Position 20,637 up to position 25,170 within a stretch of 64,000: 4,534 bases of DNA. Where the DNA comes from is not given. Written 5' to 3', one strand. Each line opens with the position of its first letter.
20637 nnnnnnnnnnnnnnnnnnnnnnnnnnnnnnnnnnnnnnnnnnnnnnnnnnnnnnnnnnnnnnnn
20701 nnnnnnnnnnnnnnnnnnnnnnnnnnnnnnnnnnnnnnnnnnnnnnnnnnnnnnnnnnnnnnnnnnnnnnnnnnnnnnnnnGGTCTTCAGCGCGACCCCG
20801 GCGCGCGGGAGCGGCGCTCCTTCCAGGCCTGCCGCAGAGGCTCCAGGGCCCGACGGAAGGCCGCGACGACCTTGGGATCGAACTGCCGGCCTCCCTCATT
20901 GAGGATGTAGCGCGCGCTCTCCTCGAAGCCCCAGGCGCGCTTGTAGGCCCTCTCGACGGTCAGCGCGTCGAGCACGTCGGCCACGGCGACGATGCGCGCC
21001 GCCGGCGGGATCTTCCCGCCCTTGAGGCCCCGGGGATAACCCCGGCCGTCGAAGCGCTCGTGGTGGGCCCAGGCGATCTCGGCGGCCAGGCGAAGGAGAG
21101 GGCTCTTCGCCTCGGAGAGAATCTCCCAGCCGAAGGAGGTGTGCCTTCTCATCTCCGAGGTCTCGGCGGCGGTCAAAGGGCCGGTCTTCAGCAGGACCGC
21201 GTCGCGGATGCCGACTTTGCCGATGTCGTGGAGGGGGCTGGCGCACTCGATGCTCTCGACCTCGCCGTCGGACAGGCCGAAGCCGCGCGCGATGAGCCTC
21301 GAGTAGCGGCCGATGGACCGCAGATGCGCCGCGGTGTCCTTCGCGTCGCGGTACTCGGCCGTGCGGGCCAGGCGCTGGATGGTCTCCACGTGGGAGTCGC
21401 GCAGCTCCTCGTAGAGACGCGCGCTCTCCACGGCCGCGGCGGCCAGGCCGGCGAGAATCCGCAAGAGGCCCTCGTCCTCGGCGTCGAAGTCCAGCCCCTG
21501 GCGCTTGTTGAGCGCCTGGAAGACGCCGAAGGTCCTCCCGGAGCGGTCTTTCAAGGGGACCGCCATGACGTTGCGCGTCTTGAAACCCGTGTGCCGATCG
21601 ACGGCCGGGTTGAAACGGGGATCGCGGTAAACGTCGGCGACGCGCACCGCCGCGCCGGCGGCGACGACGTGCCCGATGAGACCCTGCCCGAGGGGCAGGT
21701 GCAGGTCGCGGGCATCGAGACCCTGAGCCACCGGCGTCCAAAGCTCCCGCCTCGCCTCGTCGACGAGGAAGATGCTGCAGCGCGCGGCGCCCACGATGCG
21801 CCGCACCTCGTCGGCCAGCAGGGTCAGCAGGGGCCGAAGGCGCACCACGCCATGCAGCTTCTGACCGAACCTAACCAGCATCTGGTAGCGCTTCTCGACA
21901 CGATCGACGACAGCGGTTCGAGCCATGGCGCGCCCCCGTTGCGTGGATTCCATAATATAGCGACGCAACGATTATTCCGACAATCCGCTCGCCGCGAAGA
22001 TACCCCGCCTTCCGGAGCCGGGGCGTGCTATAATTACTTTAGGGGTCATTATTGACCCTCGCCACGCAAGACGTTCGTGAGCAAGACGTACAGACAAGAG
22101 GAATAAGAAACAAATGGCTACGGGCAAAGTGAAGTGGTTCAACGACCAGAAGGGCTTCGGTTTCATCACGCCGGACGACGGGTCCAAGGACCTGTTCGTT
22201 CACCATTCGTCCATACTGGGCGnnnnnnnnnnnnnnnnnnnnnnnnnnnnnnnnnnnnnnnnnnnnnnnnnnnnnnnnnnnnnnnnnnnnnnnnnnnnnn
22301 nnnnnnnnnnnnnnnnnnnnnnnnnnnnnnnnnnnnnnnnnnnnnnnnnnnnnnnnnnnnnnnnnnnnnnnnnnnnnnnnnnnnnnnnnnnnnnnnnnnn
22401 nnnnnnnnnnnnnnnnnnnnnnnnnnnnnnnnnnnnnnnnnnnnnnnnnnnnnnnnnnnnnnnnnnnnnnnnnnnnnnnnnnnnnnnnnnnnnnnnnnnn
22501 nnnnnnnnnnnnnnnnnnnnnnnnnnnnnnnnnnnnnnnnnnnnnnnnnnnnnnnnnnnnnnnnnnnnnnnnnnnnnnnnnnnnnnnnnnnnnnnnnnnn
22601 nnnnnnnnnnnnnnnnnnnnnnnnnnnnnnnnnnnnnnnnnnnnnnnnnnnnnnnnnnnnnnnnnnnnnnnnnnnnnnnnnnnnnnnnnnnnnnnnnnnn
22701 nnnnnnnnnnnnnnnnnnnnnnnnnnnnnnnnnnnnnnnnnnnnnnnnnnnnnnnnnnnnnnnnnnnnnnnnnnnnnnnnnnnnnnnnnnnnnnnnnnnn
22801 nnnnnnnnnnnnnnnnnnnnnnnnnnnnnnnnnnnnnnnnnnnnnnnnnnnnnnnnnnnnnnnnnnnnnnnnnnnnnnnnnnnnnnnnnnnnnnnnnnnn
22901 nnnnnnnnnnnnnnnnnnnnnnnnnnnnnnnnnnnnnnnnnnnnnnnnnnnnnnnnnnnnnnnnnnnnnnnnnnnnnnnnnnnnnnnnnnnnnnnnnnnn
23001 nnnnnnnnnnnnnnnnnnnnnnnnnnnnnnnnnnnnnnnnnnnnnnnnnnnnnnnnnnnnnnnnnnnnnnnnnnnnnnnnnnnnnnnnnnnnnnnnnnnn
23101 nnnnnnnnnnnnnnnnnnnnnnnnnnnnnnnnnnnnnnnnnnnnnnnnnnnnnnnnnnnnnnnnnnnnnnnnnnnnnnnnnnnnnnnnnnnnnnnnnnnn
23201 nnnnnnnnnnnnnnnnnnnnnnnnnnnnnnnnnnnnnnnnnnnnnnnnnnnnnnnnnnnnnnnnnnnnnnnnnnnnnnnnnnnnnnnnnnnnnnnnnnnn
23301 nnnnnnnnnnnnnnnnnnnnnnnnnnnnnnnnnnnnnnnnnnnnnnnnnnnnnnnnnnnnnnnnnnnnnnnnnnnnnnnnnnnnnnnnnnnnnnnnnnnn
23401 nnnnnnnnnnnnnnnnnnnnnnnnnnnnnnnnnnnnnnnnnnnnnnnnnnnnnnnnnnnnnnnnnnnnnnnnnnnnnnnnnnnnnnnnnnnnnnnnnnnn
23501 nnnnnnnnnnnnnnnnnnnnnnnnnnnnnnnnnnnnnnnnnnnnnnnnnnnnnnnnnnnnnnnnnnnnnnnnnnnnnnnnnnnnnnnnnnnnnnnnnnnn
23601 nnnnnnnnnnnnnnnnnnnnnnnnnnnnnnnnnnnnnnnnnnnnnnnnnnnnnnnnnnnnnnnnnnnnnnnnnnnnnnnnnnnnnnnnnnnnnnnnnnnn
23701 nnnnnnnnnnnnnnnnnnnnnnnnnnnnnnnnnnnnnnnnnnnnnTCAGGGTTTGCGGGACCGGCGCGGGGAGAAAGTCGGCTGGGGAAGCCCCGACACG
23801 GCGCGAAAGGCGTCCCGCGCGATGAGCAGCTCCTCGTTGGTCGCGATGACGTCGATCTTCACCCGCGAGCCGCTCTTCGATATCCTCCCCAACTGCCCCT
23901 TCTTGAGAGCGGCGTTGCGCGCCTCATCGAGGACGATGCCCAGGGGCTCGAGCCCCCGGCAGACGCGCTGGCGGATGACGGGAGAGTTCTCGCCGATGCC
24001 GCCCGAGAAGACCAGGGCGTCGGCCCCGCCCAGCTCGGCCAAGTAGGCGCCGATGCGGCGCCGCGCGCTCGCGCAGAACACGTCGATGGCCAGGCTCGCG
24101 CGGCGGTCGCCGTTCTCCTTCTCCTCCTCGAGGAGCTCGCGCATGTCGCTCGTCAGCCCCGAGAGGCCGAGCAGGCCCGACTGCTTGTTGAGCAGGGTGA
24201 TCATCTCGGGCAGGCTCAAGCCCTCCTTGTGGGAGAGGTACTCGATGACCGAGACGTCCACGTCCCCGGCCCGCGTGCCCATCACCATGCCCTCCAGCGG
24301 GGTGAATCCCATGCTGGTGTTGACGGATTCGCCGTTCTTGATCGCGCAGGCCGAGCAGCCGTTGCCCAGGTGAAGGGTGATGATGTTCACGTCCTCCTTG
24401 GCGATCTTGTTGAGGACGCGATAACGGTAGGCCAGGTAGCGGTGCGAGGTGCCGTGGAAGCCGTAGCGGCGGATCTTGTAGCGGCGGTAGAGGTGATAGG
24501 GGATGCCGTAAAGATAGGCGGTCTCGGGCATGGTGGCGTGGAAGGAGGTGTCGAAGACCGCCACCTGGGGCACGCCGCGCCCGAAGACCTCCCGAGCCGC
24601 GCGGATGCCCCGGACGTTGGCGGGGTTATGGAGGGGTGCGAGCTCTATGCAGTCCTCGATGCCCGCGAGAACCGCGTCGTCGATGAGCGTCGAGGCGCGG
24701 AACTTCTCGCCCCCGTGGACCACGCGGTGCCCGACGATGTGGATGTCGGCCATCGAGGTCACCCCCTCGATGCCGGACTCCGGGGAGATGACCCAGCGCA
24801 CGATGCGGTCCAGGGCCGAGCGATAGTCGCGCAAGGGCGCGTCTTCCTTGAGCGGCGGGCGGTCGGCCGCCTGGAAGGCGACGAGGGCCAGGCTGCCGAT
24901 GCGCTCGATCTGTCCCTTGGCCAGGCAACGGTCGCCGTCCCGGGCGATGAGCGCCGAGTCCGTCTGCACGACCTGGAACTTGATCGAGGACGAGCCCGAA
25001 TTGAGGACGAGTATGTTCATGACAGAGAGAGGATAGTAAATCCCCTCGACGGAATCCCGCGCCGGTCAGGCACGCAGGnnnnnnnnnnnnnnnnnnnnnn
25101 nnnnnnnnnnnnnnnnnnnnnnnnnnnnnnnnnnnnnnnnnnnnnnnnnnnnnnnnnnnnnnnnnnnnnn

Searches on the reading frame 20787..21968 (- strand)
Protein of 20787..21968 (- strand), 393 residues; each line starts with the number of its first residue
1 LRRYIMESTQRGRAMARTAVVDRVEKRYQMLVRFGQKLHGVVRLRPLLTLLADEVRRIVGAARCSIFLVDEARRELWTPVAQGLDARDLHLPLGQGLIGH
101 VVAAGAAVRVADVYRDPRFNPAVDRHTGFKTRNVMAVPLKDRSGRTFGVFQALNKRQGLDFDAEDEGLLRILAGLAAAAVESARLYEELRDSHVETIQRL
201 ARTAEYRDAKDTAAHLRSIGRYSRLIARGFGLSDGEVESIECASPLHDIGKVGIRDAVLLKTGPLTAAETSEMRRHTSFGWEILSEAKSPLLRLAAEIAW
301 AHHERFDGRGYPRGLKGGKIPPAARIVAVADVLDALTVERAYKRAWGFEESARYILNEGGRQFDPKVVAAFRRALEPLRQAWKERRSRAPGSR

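Call 74: search_protein_families(library=pfam, proteins=[window:20787-21968:-], max_evalue=0.00001)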
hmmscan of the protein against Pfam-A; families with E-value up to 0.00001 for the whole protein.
window:20787-21968:- (393 aa): 5 families
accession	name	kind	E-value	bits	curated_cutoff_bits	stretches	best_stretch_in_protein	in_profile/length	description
PF13487.12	HD_5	-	2.3e-29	102.8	27.2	1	215-367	17-170/170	HD domain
PF01590.32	GAF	-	2.1e-20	74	22.4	1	45-180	3-133/133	GAF domain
PF01966.28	HD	-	2.2e-18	67.1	22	1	213-335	2-115/116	HD domain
PF13185.12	GAF_2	-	3e-17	63.5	28.6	1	47-181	7-136/136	GAF domain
PF13492.12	GAF_3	-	1.6e-10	41.9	27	1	49-181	7-128/129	GAF domain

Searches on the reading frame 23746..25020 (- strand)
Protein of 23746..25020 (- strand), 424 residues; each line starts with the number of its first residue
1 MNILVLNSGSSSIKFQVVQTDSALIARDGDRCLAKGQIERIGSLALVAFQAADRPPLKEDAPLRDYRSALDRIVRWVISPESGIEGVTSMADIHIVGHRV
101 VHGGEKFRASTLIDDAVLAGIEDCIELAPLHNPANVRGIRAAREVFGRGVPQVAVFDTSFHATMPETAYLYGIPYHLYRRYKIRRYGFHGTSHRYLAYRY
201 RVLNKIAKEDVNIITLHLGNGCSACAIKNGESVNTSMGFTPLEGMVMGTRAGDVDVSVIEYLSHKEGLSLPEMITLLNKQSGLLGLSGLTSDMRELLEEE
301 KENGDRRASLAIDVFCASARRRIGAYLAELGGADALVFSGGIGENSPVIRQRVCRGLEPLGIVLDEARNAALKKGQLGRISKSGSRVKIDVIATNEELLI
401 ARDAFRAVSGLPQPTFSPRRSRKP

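Call 74: search_protein_families(library=pfam, proteins=[window:23746-25020:-], max_evalue=0.00001)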
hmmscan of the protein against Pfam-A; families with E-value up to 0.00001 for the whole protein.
window:23746-25020:- (424 aa): 1 family
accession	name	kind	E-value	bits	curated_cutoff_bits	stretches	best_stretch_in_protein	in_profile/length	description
PF00871.23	Acetate_kinase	-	5.9e-138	460.2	22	1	3-402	2-392/392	Acetokinase family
